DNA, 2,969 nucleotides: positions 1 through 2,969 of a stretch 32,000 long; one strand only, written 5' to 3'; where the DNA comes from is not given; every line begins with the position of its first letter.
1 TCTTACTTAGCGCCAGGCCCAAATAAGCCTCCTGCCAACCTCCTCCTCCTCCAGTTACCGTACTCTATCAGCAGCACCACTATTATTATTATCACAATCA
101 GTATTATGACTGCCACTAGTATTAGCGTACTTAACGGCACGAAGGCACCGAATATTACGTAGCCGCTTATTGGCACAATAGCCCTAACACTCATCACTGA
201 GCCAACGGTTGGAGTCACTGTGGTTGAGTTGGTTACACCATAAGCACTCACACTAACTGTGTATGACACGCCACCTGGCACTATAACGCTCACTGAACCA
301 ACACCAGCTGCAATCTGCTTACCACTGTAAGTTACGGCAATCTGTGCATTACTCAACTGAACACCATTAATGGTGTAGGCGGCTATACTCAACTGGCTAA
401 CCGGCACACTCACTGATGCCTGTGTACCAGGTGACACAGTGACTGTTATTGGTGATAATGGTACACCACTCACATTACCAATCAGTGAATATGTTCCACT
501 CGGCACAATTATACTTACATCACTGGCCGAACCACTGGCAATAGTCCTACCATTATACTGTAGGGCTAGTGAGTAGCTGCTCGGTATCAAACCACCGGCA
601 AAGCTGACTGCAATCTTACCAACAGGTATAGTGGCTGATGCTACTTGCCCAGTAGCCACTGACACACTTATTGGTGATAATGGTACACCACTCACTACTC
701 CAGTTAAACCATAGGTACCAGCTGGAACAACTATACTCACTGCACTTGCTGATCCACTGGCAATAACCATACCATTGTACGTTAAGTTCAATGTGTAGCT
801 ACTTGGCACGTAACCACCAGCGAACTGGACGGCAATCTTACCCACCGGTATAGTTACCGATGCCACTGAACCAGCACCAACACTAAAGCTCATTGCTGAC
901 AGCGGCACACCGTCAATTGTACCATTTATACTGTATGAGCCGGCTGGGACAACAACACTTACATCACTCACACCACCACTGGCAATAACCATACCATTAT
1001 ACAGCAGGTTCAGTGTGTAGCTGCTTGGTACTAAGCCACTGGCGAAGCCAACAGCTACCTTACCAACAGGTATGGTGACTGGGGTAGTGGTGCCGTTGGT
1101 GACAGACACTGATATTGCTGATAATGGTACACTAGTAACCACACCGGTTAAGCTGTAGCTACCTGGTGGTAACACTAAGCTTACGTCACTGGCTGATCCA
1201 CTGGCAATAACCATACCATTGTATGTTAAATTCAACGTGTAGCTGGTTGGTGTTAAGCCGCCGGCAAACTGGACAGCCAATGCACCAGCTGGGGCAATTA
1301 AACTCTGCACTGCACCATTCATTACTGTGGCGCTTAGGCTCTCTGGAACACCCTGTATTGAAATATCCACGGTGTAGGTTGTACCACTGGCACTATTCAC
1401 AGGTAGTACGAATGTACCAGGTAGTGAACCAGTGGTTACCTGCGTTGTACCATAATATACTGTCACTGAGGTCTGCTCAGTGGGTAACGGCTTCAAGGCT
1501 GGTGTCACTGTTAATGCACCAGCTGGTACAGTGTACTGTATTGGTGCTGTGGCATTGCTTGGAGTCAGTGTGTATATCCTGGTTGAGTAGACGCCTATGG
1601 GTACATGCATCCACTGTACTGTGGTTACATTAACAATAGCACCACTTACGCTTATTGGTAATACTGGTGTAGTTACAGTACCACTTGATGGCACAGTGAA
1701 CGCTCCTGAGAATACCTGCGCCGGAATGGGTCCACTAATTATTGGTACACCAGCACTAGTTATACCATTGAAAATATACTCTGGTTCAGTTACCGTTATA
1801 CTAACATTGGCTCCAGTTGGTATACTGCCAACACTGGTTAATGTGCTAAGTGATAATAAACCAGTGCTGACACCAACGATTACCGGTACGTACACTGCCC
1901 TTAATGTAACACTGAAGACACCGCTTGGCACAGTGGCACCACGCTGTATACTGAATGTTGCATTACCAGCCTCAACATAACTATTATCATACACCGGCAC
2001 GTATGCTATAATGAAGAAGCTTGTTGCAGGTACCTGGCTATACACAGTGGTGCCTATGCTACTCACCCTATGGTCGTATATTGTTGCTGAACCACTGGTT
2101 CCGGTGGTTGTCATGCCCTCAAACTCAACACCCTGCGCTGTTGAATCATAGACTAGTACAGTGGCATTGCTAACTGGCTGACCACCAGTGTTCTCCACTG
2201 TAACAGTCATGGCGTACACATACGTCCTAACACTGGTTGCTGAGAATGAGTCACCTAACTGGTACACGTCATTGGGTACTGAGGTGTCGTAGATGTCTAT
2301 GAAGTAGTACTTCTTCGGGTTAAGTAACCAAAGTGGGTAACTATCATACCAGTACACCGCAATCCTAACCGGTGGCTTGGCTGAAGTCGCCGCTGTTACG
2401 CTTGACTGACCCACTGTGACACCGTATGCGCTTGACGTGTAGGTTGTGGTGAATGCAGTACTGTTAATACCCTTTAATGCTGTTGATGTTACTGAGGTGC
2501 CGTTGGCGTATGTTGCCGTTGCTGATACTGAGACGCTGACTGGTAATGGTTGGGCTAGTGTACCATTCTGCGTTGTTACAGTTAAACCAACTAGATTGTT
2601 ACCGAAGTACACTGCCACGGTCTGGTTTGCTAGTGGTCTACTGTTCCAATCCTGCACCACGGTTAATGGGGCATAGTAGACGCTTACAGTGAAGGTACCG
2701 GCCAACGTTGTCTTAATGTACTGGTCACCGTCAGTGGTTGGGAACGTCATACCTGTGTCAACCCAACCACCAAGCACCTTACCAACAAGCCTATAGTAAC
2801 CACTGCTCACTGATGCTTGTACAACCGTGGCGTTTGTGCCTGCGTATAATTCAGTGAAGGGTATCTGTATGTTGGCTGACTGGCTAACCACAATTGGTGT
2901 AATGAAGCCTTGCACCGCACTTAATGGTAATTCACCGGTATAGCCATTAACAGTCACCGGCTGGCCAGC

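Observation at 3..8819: Extreme composition of the 2938-aa protein: charge-depleted, Cys-poor, sequon-dense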

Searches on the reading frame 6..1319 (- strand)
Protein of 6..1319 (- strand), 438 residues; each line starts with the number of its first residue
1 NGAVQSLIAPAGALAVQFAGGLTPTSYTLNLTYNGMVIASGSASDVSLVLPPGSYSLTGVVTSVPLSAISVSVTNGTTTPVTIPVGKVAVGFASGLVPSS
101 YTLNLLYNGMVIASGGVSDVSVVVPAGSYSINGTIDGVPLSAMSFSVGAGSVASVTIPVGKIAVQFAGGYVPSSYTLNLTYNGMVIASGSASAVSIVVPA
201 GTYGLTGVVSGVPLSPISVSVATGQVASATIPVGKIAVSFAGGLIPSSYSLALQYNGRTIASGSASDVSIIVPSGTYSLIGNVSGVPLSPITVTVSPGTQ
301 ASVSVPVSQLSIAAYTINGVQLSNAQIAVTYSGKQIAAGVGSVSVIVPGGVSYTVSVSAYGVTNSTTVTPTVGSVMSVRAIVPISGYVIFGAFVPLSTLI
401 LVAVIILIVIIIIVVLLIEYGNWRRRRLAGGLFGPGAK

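Call 71: search_protein_families(library=pfam, proteins=[window:6-1319:-], max_evalue=1)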
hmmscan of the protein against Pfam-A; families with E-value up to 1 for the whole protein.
window:6-1319:- (438 aa): 5 families
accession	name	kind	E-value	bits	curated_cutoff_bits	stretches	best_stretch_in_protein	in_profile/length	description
PF03168.19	LEA_2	-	0.003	18.4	25.4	0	99-149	15-59/98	Late embryogenesis abundant protein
PF20163.3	DUF6536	-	0.04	14.1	23.7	0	93-124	116-147/154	Family of unknown function (DUF6536)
PF09430.16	EMC7_beta-sandw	-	0.22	12.2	26.6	0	272-309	36-74/122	ER membrane protein complex subunit 7, beta-sandwich domain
PF17410.7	Stevor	-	0.35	10.8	25.4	1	347-427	184-261/275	Subtelomeric Variable Open Reading frame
PF02800.25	Gp_dh_C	-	0.75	9.8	24.4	1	37-71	52-86/158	Glyceraldehyde 3-phosphate dehydrogenase, C-terminal domain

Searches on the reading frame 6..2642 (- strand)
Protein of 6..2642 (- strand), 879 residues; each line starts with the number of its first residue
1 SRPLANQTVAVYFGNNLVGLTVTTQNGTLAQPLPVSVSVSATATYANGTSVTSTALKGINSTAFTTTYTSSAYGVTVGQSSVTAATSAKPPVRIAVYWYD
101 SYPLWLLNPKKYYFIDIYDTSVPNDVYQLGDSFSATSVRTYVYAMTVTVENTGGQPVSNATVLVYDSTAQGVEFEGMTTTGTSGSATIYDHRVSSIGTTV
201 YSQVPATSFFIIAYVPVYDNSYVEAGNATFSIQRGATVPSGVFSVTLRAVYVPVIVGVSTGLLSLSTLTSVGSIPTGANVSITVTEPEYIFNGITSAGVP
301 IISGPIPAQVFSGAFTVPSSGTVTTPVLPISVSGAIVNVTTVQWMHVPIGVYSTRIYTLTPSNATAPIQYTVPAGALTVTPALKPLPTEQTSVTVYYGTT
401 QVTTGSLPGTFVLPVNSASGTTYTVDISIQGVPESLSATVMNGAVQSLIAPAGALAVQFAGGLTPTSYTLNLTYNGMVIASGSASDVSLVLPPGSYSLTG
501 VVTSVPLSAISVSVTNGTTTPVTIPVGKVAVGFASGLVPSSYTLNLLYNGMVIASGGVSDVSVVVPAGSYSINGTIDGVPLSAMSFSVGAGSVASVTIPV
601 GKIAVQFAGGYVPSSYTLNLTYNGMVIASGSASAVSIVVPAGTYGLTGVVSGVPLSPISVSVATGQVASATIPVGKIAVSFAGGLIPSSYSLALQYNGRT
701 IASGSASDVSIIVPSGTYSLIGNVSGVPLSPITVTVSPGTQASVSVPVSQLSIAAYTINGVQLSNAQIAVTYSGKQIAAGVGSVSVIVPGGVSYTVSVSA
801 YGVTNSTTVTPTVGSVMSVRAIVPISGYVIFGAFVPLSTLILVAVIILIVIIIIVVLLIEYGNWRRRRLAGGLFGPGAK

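Call 33: find_homologous_proteins(query=A3, max_evalue=0.001)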
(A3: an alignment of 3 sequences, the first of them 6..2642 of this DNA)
Query A3 (3 sequences) (879 aa, profile of the alignment): 7 proteins with E <= 0.001 among 8000 candidates.
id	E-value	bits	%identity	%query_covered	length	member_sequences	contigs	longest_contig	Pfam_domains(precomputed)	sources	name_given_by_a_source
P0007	0.0e+0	1462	85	89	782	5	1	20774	-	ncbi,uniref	ncbi:hypothetical protein [Caldivirga sp.]|uniref:hypothetical protein n=1 Tax=Caldivirga sp. TaxID=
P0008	9.9e-196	671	65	42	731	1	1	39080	-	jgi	-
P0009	2.2e-148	514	48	60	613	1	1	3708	-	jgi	jgi:hypothetical protein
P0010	9.0e-137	476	55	44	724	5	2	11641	-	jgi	-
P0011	5.6e-53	198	82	14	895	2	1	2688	-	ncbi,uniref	ncbi:MAG: hypothetical protein ACP5L1_09910, partial [Caldivirga sp.]|uniref:hypothetical protein n=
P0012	6.7e-52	195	41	18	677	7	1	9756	-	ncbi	ncbi:MAG: hypothetical protein RXQ56_07765, partial [Thermoproteus sp.]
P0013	5.5e-50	189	34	28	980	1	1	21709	-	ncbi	ncbi:MAG: hypothetical protein ABWJ97_05945, partial [Thermoproteus sp.]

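Call 49: predict_structure(alignment_id=A5)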
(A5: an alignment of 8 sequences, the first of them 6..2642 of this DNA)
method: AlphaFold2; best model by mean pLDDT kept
length: 879 residues; sequences in the alignment: 8
mean_pLDDT: 61.6   pTM: 0.41
mean pLDDT of the five models: 61.6, 57.8, 56.5, 55.8, 54.0
residues with pLDDT >= 90: 24; 70-90: 408; 50-70: 95; < 50: 352
segments of 3 or more residues with pLDDT < 50: 1-145, 149-208, 215-224, 226-275, 285-312, 318-338, 351-371, 558-560, 874-879
pLDDT, mean of each block of 10 residues (from residue 1): 27 32 26 29 31 29 25 24 27 28 24 26 25 28 47 45 43 33 41 41 45 45 45 43 41 26 25 46 47 35 44 50 43 43 62 39 43 71 61 80 80 73 80 80 77 80 83 80 63 84 85 82 87 79 85 68 83 85 87 86 85 84 82 67 87 86 85 88 82 85 65 88 86 89 88 85 86 88 88 89 85 87 70 63 77 78 59 44
secondary structure, 60 per line:
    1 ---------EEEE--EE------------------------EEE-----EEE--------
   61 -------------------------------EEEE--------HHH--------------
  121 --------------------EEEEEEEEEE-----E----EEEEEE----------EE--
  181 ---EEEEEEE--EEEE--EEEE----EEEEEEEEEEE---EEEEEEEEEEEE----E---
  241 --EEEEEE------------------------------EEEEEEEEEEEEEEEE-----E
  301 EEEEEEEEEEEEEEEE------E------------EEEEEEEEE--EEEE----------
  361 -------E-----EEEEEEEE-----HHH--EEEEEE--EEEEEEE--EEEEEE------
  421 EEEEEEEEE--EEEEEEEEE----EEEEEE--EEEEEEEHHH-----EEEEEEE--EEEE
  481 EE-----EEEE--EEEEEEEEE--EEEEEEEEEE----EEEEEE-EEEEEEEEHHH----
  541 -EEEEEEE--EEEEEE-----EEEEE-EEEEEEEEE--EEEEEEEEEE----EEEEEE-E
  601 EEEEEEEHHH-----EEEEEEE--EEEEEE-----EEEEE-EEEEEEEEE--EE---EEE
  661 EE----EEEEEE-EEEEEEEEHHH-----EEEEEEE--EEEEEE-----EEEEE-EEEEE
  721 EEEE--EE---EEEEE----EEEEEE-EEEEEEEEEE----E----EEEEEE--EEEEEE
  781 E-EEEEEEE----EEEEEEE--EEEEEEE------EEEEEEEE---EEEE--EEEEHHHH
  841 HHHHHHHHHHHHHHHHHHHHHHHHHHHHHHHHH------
elements in order (helices of 4 or more, strands of 3 or more residues): E10-13 E42-44 E50-52 E92-95 E141-150 E161-166 E184-190 E193-196 E199-202 E207-217 E221-232 E243-248 E279-294 E300-316 E336-344 E347-350 E374-381 E392-397 E400-406 E409-414 E421-429 E432-440 E445-450 E453-459 E468-474 E477-482 E488-491 E494-502 E505-514 E519-524 E526-533 E542-548 E551-556 E562-566 E568-576 E579-588 E593-598 E600-607 E616-622 E625-630 E636-640 E642-650 E658-662 E667-672 E674-681 E690-696 E699-704 E710-714 E716-724 E732-736 E741-746 E748-757 E767-772 E775-781 E783-789 E794-800 E803-809 E816-823 E827-830 E833-836 H837-873

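Call 55: fold_search(model_id=the predicted structure, library=pdb)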
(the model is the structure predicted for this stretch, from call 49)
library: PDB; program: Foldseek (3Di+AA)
matches with E <= 10: 1189; with E <= 0.001: 80
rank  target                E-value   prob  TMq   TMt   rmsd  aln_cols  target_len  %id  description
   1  9fly_A                3.3e-12  1.00  0.08  0.08  37.2       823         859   11  CryoEM structure of the base (4151-5009) in the grappling hook protein A (GhpA) in the bacterium Aureispira sp. CCB-QB (released 2024-10-16)
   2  9flp_A                4.2e-12  1.00  0.06  0.06  41.9       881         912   14  CryoEM structure of the neck (1403-2314) in the grappling hook protein A (GhpA) in the bacterium Aureispira sp. CCB-QB (released 2024-10-16)
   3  9flw_A                2.3e-11  1.00  0.06  0.10  30.9       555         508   13  CryoEM structure of the fragment-6 (3571-4078) in the grappling hook protein A (GhpA) in the bacterium Aureispira sp.  (released 2024-10-16)
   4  6fwv_A                7.3e-11  1.00  0.09  0.14  21.9       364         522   12  The Bacillus anthracis TIE protein (released 2018-08-08)
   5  6fwv_B                1.2e-10  1.00  0.09  0.15  22.0       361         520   12  The Bacillus anthracis TIE protein (released 2018-08-08)
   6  7som_D                1.3e-08  0.96  0.06  0.05  31.2       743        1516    9  Ciliary C2 central pair apparatus isolated from Chlamydomonas reinhardtii (released 2022-04-13)
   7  8k53_B                1.6e-08  0.94  0.06  0.08  45.9       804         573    7  Structure of the Dimeric Human CNTN2 Ig 1-6-FNIII 1-2 Domain in an Asymmetric State (released 2023-12-06)
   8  8k3j_A                2.2e-08  0.99  0.08  0.09  32.2       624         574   10  Structure of human CNTN2 immunoglobulin domains 1-6 homo-dimer (released 2024-07-17)
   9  9fls_A                7.8e-08  1.00  0.06  0.13  25.0       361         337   16  CryoEM structure of the fragment-3 (2061-2397) in the grappling hook protein A (GhpA) in the bacterium Aureispira sp.  (released 2024-10-16)
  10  9ijj_C                1.9e-07  0.77  0.08  0.07  26.9       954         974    7  In situ structure of the central apparatus in mouse sperm axoneme. (released 2025-06-04)
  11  8s3o_A                3.5e-07  0.90  0.07  0.05  50.9       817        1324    9  Structure of native human CD109 (released 2025-03-05)
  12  9flu_A                4.0e-07  1.00  0.06  0.14  24.7       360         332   15  CryoEM structure of the fragment-1 (3402-3733) in the grappling hook protein A (GhpA) in the bacterium Aureispira sp.  (released 2024-10-16)
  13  9flv_A                5.3e-07  0.98  0.06  0.11  27.1       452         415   14  CryoEM structure of the fragment-5 (2393-2807) in the grappling hook protein A (GhpA) in the bacterium Aureispira sp.  (released 2024-10-16)
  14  8f70                  6.4e-07  0.99  0.09  0.12  24.0       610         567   10  Identification of an Immunodominant region on a Group A Streptococcus T-antigen Reveals Temperature-Dependent Motion in  (released 2023-03-08)
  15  3rfz_B                1.2e-06  0.93  0.10  0.10  58.5       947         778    9  Crystal structure of the FimD usher bound to its cognate FimC:FimH substrate (released 2011-06-01)
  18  9g8b_A                2.2e-06  0.99  0.06  0.13  24.4       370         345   14  CryoEM structure of the fragment-2 (2892-3236) in the grappling hook protein A (GhpA) in the bacterium Aureispira sp.  (released 2024-10-16)
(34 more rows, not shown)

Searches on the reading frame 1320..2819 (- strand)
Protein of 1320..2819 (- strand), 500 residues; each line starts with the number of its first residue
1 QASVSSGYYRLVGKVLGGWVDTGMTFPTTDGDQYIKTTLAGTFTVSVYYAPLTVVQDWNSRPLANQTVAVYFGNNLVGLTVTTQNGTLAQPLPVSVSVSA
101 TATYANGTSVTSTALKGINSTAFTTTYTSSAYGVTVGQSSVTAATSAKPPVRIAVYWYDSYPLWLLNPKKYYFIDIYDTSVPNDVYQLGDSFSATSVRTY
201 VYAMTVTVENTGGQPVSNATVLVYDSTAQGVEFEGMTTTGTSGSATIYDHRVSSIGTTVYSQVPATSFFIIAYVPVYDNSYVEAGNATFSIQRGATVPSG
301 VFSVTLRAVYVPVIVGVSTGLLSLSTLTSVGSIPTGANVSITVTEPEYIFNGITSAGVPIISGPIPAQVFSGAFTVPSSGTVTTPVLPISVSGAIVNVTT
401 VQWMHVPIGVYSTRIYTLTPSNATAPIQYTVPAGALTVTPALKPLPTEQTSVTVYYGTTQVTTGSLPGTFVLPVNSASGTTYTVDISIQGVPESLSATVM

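Call 71: search_protein_families(library=pfam, proteins=[window:1320-2819:-], max_evalue=1)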
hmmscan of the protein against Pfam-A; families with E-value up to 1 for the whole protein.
window:1320-2819:- (500 aa): 2 families
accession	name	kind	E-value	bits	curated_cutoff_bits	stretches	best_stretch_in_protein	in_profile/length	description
PF24107.1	DUF7382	-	0.00091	19.5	27.4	1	204-247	22-64/65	Domain of unknown function (DUF7382)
PF17789.7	MG4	-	0.028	15.1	24.7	0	200-245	14-56/95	Macroglobulin domain MG4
